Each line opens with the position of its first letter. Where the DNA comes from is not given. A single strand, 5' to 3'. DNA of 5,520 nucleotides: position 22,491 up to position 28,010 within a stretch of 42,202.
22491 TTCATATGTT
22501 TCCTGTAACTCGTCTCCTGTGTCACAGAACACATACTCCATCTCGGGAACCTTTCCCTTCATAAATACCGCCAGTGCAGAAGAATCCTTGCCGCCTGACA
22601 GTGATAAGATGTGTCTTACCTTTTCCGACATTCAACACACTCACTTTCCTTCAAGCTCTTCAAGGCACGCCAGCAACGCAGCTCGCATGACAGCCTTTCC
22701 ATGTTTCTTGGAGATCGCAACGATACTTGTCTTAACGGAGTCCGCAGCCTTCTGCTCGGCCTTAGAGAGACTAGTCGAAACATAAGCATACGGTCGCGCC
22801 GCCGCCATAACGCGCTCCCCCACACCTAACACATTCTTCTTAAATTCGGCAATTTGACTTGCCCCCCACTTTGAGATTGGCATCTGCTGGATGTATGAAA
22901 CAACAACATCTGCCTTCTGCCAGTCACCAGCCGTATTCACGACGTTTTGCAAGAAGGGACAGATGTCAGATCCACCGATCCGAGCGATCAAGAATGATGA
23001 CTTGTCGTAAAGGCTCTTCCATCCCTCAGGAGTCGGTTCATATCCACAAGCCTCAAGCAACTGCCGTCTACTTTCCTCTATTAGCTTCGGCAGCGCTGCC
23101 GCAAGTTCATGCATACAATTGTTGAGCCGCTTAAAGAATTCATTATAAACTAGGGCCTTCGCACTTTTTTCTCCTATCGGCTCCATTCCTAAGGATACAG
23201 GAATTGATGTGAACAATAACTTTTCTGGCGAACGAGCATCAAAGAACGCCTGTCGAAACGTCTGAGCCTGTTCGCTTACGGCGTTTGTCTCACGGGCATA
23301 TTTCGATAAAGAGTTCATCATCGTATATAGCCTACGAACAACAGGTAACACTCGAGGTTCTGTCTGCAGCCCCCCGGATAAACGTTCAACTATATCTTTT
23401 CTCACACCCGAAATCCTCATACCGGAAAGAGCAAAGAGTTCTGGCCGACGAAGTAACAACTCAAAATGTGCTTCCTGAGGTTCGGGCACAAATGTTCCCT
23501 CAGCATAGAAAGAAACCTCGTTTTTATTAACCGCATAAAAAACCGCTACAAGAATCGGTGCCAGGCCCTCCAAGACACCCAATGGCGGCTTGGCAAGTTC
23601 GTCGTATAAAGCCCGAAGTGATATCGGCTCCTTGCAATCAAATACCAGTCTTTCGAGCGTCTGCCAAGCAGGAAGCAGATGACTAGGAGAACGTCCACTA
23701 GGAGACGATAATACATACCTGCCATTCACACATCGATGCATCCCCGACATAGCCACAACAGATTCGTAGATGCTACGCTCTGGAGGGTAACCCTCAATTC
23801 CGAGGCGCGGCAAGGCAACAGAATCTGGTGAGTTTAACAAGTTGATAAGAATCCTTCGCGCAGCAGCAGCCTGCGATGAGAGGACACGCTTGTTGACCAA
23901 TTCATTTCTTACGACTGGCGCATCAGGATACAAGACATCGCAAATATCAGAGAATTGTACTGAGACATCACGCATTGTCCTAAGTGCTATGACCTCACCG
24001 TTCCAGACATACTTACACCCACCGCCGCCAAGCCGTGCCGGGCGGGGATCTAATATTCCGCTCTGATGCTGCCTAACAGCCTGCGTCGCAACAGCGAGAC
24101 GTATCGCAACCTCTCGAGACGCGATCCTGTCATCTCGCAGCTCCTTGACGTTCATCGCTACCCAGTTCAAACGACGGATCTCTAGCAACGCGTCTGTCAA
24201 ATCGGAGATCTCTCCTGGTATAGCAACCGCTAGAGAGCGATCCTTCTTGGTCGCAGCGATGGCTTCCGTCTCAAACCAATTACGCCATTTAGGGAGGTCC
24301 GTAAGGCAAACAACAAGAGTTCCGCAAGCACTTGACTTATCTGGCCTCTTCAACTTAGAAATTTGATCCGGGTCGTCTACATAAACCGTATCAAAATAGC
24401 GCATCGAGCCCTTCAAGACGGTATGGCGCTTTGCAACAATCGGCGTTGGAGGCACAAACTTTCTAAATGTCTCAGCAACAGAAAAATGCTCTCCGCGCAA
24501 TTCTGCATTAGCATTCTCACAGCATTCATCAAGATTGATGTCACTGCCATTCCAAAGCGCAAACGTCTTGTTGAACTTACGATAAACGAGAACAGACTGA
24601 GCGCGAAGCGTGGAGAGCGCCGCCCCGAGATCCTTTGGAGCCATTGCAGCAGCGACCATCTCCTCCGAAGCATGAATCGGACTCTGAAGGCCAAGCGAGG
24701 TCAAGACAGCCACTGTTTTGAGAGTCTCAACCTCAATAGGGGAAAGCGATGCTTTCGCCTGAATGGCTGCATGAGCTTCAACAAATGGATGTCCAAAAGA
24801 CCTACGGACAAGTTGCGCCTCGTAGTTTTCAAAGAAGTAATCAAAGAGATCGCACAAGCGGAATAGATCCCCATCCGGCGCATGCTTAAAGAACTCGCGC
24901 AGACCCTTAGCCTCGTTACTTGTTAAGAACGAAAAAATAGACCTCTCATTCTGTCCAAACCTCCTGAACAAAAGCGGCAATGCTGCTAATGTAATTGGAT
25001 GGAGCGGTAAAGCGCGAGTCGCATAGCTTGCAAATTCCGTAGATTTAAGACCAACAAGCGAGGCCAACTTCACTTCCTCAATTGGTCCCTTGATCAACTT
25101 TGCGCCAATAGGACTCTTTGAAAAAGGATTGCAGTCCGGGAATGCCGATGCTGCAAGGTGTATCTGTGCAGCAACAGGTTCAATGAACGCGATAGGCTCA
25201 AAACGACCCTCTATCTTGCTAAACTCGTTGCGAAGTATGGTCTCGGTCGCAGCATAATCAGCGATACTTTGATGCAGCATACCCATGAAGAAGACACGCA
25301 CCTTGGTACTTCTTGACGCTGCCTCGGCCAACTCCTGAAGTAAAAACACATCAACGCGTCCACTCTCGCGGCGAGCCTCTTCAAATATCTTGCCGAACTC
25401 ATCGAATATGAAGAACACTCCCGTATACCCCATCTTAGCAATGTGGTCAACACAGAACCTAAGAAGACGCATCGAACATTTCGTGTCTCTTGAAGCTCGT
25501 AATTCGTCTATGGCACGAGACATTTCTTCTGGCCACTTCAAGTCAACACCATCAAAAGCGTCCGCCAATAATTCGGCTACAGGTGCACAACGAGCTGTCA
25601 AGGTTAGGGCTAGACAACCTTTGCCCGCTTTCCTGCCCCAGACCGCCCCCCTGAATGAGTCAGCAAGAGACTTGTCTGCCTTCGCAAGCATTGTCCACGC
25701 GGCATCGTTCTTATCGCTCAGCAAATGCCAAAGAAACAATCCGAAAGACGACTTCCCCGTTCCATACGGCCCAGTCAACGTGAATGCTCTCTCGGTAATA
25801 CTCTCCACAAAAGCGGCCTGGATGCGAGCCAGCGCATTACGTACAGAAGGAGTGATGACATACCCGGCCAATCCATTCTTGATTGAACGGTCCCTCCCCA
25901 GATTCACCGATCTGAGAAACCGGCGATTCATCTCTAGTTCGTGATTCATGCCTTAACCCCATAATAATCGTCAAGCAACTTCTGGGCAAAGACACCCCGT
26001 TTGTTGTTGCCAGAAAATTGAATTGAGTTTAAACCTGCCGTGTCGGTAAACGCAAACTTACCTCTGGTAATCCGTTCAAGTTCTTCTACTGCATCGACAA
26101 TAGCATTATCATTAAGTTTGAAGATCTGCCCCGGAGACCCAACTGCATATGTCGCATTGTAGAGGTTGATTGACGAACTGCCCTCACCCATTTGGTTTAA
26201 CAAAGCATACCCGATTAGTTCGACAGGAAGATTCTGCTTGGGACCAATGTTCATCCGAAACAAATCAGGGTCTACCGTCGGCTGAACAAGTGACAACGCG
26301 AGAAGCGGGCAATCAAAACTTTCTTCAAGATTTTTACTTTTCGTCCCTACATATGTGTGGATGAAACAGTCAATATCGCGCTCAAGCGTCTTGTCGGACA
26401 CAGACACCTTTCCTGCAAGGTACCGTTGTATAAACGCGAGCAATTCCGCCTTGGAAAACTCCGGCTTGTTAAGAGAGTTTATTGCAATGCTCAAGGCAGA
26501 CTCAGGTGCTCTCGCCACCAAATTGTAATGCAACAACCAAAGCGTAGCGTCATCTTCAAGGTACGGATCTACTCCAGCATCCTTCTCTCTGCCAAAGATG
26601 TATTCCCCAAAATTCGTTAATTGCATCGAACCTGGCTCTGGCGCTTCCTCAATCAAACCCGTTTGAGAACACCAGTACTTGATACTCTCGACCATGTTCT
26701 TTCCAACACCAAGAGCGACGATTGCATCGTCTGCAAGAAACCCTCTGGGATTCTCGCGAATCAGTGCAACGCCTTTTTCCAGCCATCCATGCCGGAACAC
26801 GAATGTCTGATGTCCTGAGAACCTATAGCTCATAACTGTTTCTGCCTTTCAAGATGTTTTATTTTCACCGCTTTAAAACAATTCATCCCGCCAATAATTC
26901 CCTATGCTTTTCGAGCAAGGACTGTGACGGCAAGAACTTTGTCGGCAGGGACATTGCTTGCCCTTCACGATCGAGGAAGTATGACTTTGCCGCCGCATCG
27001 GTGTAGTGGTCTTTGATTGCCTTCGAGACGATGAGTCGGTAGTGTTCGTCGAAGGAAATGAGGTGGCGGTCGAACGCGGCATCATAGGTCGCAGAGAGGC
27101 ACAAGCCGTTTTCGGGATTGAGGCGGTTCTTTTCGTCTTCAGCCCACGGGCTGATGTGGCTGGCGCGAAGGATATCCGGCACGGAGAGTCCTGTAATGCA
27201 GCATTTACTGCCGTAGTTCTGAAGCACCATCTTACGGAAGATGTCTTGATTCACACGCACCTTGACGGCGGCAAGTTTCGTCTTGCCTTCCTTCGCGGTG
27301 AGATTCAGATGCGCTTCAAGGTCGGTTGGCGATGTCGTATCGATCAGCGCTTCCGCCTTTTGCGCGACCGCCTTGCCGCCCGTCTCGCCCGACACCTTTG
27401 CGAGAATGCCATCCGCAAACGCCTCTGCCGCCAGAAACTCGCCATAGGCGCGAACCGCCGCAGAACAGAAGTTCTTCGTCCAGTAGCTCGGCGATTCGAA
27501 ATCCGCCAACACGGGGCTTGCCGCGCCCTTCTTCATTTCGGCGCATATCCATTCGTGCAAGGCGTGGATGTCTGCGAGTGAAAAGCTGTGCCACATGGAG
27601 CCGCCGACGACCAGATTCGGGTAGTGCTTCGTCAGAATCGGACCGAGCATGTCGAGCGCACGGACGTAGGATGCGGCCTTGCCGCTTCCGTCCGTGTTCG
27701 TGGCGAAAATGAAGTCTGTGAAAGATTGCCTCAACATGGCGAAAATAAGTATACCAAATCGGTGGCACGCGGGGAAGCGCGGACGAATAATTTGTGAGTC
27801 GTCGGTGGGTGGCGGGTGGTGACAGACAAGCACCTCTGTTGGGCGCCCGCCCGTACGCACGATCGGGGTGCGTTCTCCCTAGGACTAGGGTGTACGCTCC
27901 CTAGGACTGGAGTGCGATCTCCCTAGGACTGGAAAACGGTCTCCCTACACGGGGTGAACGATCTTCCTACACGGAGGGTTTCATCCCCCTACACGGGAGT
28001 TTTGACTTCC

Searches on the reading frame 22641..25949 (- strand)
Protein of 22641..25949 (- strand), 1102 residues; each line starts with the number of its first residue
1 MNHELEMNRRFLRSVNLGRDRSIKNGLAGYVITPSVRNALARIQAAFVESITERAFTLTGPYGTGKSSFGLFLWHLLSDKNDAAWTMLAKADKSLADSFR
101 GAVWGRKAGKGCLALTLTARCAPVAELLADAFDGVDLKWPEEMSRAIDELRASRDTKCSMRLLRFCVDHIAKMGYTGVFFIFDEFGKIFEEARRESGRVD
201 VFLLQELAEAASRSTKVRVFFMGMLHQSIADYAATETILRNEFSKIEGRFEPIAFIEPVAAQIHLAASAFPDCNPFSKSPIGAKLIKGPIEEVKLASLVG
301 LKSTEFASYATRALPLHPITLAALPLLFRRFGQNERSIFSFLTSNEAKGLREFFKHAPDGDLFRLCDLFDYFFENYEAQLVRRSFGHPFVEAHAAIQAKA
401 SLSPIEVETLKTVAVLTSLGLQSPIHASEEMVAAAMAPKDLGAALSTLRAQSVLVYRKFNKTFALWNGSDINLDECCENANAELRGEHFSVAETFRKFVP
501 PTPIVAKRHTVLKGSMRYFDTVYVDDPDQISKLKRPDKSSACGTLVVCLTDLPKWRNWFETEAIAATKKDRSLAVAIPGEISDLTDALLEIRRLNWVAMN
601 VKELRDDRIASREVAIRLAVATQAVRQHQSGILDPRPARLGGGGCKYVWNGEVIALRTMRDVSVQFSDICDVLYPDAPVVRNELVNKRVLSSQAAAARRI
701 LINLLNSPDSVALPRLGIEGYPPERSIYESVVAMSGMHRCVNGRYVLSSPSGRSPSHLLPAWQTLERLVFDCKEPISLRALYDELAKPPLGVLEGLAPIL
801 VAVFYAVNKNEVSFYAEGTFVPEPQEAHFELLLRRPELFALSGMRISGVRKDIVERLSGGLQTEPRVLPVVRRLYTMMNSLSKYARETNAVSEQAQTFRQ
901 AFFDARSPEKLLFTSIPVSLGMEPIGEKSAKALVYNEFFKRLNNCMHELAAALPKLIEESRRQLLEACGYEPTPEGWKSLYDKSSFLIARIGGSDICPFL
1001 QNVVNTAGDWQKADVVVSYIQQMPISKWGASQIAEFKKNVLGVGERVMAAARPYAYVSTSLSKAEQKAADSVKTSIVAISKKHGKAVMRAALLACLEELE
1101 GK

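Call 4: search_protein_families(library=pfam, proteins=[window:22641-25949:-], max_evalue=0.01)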
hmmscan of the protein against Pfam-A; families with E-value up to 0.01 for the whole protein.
window:22641-25949:- (1102 aa): 0 families

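Call 5: search_protein_families(library=ncbifam, proteins=[window:22641-25949:-], max_evalue=0.01)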
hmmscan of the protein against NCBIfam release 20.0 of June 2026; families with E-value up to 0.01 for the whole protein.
window:22641-25949:- (1102 aa): 1 family
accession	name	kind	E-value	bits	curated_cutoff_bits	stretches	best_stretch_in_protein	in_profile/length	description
NF033441.0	BREX_BrxC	hypoth_equivalog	6.9e-08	31.2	400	0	20-86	25-95/1173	BREX system P-loop protein BrxC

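Call 6: search_protein_families(library=padloc, proteins=[window:22641-25949:-], max_evalue=0.01)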
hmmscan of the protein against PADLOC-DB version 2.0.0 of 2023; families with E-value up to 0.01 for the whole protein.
window:22641-25949:- (1102 aa): 20 families
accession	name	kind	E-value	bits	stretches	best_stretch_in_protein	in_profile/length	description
PDLC02779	SspC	-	2.9e-262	871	1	8-1048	2-1049/1054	SspC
PDLC02781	SspC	-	1.9e-202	673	1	13-1086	2-1081/1104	SspC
PDLC02778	SspC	-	3e-201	668.9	1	11-1046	1-1043/1053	SspC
PDLC02478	BrxC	-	1.9e-184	613.2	1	8-1098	7-1106/1108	BrxC-PglY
PDLC02775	SspC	-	1.1e-183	610.7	1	3-1040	5-1049/1064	SspC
PDLC02780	SspC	-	1.2e-172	574.4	1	3-1045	3-1018/1045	SspC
PDLC02774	SspC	-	4.5e-130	433.3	1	11-1036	1-1012/1065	SspC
PDLC02777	SspC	-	1.1e-121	405.8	1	12-1046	1-1039/1097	SspC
PDLC02776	SspC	-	6.7e-105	349.9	2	176-968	120-903/1039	SspC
PDLC02773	SspC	-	2.3e-94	315.2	1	13-970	2-931/1011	SspC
PDLC02770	SspC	-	1.7e-92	309.1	1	8-1041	3-1028/1047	SspC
PDLC02772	SspC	-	3.2e-62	208.8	1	2-953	2-979/1123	SspC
PDLC02771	SspC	-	1.9e-54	183.2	4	347-741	422-814/828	SspC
PDLC02475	BrxC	-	5.6e-08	28.9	1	165-376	234-437/937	BrxC-PglY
PDLC02480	BrxC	-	3.6e-07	25.8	1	173-374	238-430/1389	BrxC-PglY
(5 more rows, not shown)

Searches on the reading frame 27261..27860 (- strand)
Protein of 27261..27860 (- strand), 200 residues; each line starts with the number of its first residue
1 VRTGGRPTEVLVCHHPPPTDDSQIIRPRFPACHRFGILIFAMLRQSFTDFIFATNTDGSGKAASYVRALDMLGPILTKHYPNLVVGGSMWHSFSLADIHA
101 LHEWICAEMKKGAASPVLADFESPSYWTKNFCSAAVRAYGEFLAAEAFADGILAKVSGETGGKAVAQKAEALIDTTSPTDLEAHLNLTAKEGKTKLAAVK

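Call 107: search_protein_families(library=pfam, proteins=[window:27261-27860:-], max_evalue=1)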
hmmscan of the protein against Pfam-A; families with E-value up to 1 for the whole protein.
window:27261-27860:- (200 aa): 1 family
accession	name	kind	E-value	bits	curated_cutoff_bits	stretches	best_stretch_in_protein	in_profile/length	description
PF08540.16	HMG_CoA_synt_C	-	0.03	14.4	25.1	1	57-171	31-146/280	Hydroxymethylglutaryl-coenzyme A synthase C terminal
